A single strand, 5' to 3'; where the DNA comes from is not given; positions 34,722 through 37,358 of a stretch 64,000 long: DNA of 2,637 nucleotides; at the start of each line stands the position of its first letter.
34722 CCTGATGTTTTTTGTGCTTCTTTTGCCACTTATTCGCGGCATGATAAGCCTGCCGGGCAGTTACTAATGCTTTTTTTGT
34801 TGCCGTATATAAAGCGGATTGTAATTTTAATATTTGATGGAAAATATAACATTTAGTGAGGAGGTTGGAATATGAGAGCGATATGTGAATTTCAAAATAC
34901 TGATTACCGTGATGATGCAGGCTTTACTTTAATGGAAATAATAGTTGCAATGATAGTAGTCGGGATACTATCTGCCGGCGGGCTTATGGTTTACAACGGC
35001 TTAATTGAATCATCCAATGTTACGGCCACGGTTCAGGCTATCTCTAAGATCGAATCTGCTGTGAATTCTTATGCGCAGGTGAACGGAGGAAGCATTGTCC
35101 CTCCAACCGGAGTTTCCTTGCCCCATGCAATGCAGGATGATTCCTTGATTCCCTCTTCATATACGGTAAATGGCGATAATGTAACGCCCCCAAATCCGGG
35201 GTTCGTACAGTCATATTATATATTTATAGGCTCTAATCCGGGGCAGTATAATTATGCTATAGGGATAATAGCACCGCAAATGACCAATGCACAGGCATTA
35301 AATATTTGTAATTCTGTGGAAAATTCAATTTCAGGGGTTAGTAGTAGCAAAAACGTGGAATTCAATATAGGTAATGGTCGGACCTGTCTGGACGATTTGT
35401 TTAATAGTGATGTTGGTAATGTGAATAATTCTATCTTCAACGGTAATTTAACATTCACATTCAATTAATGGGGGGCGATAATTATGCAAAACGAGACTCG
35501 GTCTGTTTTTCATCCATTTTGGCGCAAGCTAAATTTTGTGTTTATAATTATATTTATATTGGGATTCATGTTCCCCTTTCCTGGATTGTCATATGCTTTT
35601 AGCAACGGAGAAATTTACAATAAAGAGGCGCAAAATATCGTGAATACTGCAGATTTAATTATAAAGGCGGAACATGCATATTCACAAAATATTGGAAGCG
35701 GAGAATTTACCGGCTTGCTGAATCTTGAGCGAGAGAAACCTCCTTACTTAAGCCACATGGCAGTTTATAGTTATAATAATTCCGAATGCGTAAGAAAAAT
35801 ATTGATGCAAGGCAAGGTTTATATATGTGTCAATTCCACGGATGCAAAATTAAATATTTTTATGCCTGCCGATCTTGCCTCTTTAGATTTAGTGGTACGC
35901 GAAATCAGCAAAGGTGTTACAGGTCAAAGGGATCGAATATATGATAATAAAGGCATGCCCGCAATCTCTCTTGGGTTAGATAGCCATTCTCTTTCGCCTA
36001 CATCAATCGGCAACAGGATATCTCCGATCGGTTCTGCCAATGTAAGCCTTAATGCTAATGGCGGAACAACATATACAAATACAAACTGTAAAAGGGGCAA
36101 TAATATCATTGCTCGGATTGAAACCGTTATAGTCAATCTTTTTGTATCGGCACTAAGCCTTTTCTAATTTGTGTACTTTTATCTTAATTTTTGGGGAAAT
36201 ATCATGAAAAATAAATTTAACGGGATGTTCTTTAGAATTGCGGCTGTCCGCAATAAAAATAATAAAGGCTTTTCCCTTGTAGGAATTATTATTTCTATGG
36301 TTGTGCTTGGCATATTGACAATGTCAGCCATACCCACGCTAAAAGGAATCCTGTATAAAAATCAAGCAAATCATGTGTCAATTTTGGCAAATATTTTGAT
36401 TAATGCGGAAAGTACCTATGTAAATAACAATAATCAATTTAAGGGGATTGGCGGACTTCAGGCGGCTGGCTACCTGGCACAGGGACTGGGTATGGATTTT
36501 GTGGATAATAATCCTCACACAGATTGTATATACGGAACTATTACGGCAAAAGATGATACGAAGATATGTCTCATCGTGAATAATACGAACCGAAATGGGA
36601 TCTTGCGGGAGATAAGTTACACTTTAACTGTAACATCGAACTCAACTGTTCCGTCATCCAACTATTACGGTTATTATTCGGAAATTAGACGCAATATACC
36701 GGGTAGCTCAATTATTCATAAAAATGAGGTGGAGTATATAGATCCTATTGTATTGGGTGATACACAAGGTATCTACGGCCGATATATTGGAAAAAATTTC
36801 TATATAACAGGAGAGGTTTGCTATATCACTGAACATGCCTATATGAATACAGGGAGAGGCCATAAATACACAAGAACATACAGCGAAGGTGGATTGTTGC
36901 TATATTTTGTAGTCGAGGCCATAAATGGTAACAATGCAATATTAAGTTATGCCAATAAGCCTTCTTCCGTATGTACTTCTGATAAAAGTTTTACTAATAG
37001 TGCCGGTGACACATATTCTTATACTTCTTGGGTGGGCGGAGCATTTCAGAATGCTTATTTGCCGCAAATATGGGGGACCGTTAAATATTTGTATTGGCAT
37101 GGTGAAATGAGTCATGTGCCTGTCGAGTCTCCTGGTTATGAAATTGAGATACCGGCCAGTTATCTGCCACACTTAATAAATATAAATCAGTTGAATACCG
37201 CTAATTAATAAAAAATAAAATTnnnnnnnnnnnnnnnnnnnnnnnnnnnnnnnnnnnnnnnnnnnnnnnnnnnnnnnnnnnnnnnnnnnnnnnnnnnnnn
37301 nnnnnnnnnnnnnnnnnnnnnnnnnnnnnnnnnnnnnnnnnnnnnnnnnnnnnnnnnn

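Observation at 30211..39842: Compact, highly diverged secretin-ATPase-platform-pilin operon whose six distal genes carry no recognisable family signature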

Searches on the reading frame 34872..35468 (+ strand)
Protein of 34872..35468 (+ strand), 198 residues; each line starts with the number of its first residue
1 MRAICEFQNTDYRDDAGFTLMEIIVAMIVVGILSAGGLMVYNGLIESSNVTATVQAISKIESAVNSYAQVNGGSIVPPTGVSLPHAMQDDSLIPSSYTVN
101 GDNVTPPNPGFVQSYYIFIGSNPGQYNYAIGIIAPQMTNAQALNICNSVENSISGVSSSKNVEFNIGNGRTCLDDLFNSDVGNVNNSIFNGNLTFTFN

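Call 3: search_protein_families(library=pfam, proteins=[window:34872-35468:+], max_evalue=1)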
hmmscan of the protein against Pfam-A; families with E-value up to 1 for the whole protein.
window:34872-35468:+ (198 aa): 1 family
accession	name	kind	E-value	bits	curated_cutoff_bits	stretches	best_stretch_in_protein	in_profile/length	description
PF07963.17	N_methyl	-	1.1e-06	28.3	21.2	1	13-37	2-26/27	Prokaryotic N-terminal methylation motif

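Call 4: search_protein_families(library=ncbifam, proteins=[window:34872-35468:+], max_evalue=1)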
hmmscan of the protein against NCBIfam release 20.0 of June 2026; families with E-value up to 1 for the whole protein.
window:34872-35468:+ (198 aa): 14 families
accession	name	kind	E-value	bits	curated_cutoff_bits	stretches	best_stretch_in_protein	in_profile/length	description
NF007862.0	PRK10574.1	equivalog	1.5e-07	31.6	138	1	15-66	4-55/145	prepilin peptidase-dependent pilin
TIGR02532.1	IV_pilin_GFxxxE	domain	2.1e-06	27.3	16.3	1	16-37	2-23/24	prepilin-type N-terminal cleavage/methylation domain-containing protein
TIGR01710.1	typeII_sec_gspG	equivalog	4.4e-05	23.5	88.85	1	17-68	2-53/134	type II secretion system major pseudopilin GspG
NF007800.0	PRK10506.1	equivalog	8.8e-05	22.4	158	1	12-58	5-51/163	prepilin peptidase-dependent protein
TIGR01708.2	typeII_sec_gspH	equivalog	0.00046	20.2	80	1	16-72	2-58/169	type II secretion system minor pseudopilin GspH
TIGR01711.1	gspJ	equivalog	0.0022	17.8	64.85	1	16-54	1-39/192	type II secretion system minor pseudopilin GspJ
TIGR02596.1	TIGR02596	subfamily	0.029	14.5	70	1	18-58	1-41/196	Verru_Chthon cassette protein D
TIGR02839.1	spore_V_AE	equivalog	0.03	14.6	131.1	1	16-58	22-63/114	stage V sporulation protein AE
NF038303.1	EPS_HpsB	equivalog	0.056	13.4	150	1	15-35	2-22/211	hormogonium polysaccharide secretion pseudopilin HpsB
NF040999.1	pilin_ComGC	equivalog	0.097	12.9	75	1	16-34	2-20/84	competence type IV pilus major pilin ComGC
TIGR02523.1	type_IV_pilV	equivalog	0.11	12.9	52.2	1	16-39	2-27/139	type IV pilus modification protein PilV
NF040982.1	ComGD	equivalog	0.12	12.7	70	1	16-71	2-57/139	competence type IV pilus minor pilin ComGD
NF041002.1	pilin_ComGF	equivalog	0.15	12.3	80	1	16-46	2-28/139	competence type IV pilus minor pilin ComGF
NF007848.0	PRK10557.1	equivalog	0.17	11.1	120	1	14-47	9-42/192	prepilin peptidase-dependent protein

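Call 67: search_solved_structures(query=A7, max_evalue=1)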
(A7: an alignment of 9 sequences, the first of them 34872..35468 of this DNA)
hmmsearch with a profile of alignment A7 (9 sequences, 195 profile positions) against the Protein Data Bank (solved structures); distinct sequences matched with E-value up to 1: 13.
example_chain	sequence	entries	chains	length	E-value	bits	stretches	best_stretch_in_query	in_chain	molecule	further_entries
9laa_A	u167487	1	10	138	0.001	21.9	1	6-57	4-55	Type IV pilin protein PilA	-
8uhf_A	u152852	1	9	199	0.021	17.6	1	16-62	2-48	Toxin co-regulated pilin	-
9egp_A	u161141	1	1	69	0.03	17.2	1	8-41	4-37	Geopilin domain 1 protein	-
7tgg_A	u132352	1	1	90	0.032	17.1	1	7-61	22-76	Geopilin domain 1 protein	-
9lab_B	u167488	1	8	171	0.084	15.7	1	10-35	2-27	MSHA major pilin subunit MshA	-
6gv9_A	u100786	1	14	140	0.14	14.9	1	15-63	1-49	Prepilin peptidase-dependent protein D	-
2hi2_A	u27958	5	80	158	0.16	14.8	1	15-65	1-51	Fimbrial protein | PilA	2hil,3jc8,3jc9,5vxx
1ay2_A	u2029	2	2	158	0.17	14.7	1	15-66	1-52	TYPE 4 PILIN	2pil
8p3b_A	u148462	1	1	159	0.21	14.4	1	15-65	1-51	Fimbrial protein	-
1oqw_A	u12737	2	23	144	0.28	14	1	15-63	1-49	Fimbrial protein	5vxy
5kua_A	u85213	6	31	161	0.3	13.9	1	15-65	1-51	pilin | Neisseria meningitidis PilE variant SB-GATDH | Neisseria meningitidis PilE, SB-DATDH variant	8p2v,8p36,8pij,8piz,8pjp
8tum_e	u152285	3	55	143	0.67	12.8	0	15-63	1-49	Type IV major pilin protein PilA | Pilin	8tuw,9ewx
3sok_A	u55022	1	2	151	0.9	12.3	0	15-47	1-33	Fimbrial protein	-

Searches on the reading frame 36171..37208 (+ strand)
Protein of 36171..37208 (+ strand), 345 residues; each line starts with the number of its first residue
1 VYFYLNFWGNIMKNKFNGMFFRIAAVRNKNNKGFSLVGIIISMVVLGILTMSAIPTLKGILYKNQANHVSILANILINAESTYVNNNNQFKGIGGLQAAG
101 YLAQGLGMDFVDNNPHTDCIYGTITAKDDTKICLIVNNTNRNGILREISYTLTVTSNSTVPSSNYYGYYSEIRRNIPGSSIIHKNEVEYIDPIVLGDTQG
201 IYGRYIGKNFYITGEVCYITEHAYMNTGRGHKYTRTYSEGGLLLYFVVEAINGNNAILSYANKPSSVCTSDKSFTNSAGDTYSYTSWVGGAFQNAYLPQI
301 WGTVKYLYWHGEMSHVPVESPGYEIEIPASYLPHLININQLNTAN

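Call 3: search_protein_families(library=pfam, proteins=[window:36171-37208:+], max_evalue=1)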
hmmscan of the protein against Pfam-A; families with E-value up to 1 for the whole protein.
window:36171-37208:+ (345 aa): 1 family
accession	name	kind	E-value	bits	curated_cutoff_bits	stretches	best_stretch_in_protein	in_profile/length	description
PF07963.17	N_methyl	-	1.3e-05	24.9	21.2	1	29-53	2-26/27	Prokaryotic N-terminal methylation motif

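Call 4: search_protein_families(library=ncbifam, proteins=[window:36171-37208:+], max_evalue=1)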
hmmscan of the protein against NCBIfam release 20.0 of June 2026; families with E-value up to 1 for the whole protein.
window:36171-37208:+ (345 aa): 7 families
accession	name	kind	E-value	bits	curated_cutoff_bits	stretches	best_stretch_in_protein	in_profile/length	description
NF041013.1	T4P_ComGE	equivalog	2.5e-05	24.3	49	1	29-88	1-61/83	competence type IV pilus minor pilin ComGE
TIGR01710.1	typeII_sec_gspG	equivalog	0.026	14.5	88.85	1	32-89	1-58/134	type II secretion system major pseudopilin GspG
NF041775.1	typeIV_PilA_Myxo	equivalog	0.038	14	400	1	28-57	7-36/214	type IV pilin protein PilA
NF040999.1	pilin_ComGC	equivalog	0.083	13.1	75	1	32-103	2-73/84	competence type IV pilus major pilin ComGC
NF007862.0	PRK10574.1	equivalog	0.086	13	138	1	29-64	2-37/145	prepilin peptidase-dependent pilin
TIGR02532.1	IV_pilin_GFxxxE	domain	0.15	12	16.3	1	32-53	2-23/24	prepilin-type N-terminal cleavage/methylation domain-containing protein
NF007848.0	PRK10557.1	equivalog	0.25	10.6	120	1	27-68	6-47/192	prepilin peptidase-dependent protein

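Call 36: find_homologous_proteins(query=window:36171-37208:+, max_evalue=0.001)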
Query window:36171-37208:+ (345 aa): 25 proteins with E <= 0.001 among 1085 candidates.
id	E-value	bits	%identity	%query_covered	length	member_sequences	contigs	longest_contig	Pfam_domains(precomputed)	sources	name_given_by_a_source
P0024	1.5e-221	753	100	97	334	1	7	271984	PF07963.18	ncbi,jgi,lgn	-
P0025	4.8e-165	567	75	97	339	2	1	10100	-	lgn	-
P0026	4.4e-148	511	71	92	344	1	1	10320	-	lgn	-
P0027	2.5e-137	476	66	92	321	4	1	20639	PF07963.18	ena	-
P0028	1.0e-135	471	65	92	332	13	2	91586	-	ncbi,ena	-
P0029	7.2e-133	461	65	92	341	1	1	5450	PF07963.18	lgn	-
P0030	1.3e-132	460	66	92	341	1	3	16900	PF07963.18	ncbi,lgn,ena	-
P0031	2.3e-132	459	64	92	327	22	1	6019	-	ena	-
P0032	6.9e-131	455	65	91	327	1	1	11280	-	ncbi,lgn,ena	-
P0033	9.6e-131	454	63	92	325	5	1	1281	-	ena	-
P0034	1.3e-129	450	63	92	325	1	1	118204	-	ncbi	ncbi:MAG: type II secretion system protein [Candidatus Acidulodesulfobacterium sp.]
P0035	2.8e-129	449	62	95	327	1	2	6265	PF07963.18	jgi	jgi:type II secretory pathway pseudopilin PulG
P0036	2.9e-129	449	64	92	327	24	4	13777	-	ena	-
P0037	1.4e-128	447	64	92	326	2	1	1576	-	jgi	-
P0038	7.9e-128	445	63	92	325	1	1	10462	-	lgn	-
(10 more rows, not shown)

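Call 41: find_encoding_contigs(protein=P0024, flank=10000, max_places=4)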
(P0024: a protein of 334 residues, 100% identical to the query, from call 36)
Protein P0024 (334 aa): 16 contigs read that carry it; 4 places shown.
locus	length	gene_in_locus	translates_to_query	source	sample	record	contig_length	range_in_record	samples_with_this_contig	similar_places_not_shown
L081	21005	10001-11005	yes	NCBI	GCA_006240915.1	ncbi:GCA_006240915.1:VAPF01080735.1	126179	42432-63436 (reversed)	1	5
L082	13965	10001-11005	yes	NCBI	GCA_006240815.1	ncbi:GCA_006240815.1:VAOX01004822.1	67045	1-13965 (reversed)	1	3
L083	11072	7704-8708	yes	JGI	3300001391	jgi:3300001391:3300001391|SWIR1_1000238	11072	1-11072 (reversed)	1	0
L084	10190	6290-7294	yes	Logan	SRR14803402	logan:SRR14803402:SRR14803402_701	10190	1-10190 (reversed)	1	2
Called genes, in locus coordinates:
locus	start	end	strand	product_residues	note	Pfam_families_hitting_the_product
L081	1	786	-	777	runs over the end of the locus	PF00690:Cation_ATPase_N, PF00122:E1-E2_ATPase, PF00702:Hydrolase, PF08282:Hydrolase_3 (faint)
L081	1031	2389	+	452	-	PF01566:Nramp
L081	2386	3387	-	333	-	PF00106:adh_short (weak), PF01073:3Beta_HSD, PF01370:Epimerase, PF02719:Polysacc_synt_2, PF04321:RmlD_sub_bind, PF05368:NmrA, PF13460:NAD_binding_10, PF16363:GDP_Man_Dehyd, +1 more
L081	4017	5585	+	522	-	PF00263:Secretin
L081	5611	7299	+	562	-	PF00437:T2SSE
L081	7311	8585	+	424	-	PF00482:T2SSF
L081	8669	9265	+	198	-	PF07963:N_methyl (weak)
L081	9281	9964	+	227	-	-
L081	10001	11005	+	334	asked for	PF07963:N_methyl (faint)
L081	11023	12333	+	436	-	-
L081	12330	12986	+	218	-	-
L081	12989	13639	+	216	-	-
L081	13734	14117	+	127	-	-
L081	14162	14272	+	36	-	-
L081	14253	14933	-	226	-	-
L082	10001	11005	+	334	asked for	PF07963:N_methyl (faint)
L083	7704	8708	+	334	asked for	PF07963:N_methyl (faint)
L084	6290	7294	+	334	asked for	PF07963:N_methyl (faint)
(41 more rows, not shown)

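Call 49: predict_structure(alignment_id=A5)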
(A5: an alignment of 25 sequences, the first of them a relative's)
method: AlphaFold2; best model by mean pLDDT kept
length: 334 residues; sequences in the alignment: 25
mean_pLDDT: 62.0   pTM: 0.46
mean pLDDT of the five models: 62.0, 60.7, 56.9, 56.2, 46.6
residues with pLDDT >= 90: 0; 70-90: 132; 50-70: 113; < 50: 89
segments of 3 or more residues with pLDDT < 50: 1-47, 128-137, 182-188, 290-306, 327-334
pLDDT, mean of each block of 10 residues (from residue 1): 34 32 35 34 47 73 76 69 81 71 81 63 62 46 65 62 64 62 49 68 76 71 77 74 77 70 84 76 60 37 48 75 60 29
secondary structure, 60 per line:
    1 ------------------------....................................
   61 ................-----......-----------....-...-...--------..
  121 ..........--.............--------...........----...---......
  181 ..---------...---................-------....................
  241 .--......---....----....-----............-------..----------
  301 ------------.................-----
elements in order: H25-76 H82-87 E108-110 E119-130 E133-145 H154-164 E169-171 E175-182 E198-213 E221-241 E244-249 H253-256 E261-264 E270-281 E313-317 H318-329

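Call 52: fold_search(model_id=the predicted structure, library=pdb)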
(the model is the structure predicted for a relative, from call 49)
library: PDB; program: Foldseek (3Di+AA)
matches with E <= 10: 698; with E <= 0.001: 0
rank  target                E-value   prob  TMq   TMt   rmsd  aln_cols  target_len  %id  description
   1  3kg6_B                1.9e-01  0.09  0.10  0.12  17.5       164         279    7  Dehydratase domain from CurF module of Curacin polyketide synthase (released 2010-01-19)
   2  4qda_A                2.3e-01  0.08  0.10  0.19  15.8       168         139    7  Crystal structure of mutant Thioesterase PA1618 (E64A) from Pseudomonas aeruginosa (released 2015-05-13)
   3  3r32_B                2.3e-01  0.07  0.09  0.16  15.2       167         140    9  Crystal structure of Arthrobacter sp. strain SU 4-hydroxybenzoyl CoA thioesterase mutant E73A complexed with 4-hydroxy (released 2012-03-28)
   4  3r32_A                2.4e-01  0.04  0.08  0.13  15.0       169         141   10  Crystal structure of Arthrobacter sp. strain SU 4-hydroxybenzoyl CoA thioesterase mutant E73A complexed with 4-hydroxy (released 2012-03-28)
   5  6ouc                  2.7e-01  0.03  0.08  0.06  21.4       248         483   12  Asymmetric focsued reconstruction of human norovirus GII.2 Snow Mountain Virus strain VLP asymmetric unit in T=1 symmetr (released 2019-06-26)
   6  1vi8_B                2.9e-01  0.06  0.09  0.17  18.5       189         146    7  Crystal structure of a putative thioesterase (released 2003-12-30)
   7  1vh5_A                2.9e-01  0.06  0.09  0.18  15.6       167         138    8  Crystal structure of a putative thioesterase (released 2003-12-30)
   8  3tea_A                3.0e-01  0.06  0.09  0.16  15.3       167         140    9  Crystal structure of Arthrobacter sp. strain su 4-hydroxybenzoyl CoA thioesterase double mutant Q58E/E73A complexed wi (released 2012-08-15)
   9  4jy6_D                3.0e-01  0.06  0.10  0.14  24.4       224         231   11  Crystal structure of human Fab PGT123, a broadly reactive and potent HIV-1 neutralizing antibody (released 2013-05-08)
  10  1vi8_G                3.4e-01  0.07  0.10  0.18  15.6       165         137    9  Crystal structure of a putative thioesterase (released 2003-12-30)
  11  8aj8_B                3.4e-01  0.05  0.08  0.06  17.6       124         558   10  Structure of p110 gamma bound to the p84 regulatory subunit (released 2023-03-22)
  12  2b6e_F                3.8e-01  0.06  0.10  0.18  14.7       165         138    7  X-Ray Crystal Structure of Protein HI1161 from Haemophilus influenzae. Northeast Structural Genomics Consortium Target (released 2005-10-11)
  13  3r3d_A                4.5e-01  0.06  0.10  0.17  15.2       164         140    8  Crystal structure of Arthrobacter sp. strain SU 4-hydroxybenzoyl CoA thioesterase mutant T77S complexed with 4-hydroxy (released 2012-03-28)
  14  4k49_A                4.5e-01  0.06  0.09  0.18  15.6       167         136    8  X-ray crystal structure of E. coli YdiI complexed with 2,4-dihydroxyphenacyl CoA (released 2014-07-30)
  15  3r34_B                4.5e-01  0.05  0.09  0.16  15.5       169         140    9  Crystal structure of Arthrobacter sp. strain SU 4-hydroxybenzoyl CoA thioesterase mutant E73D complexed with CoA (released 2012-03-28)
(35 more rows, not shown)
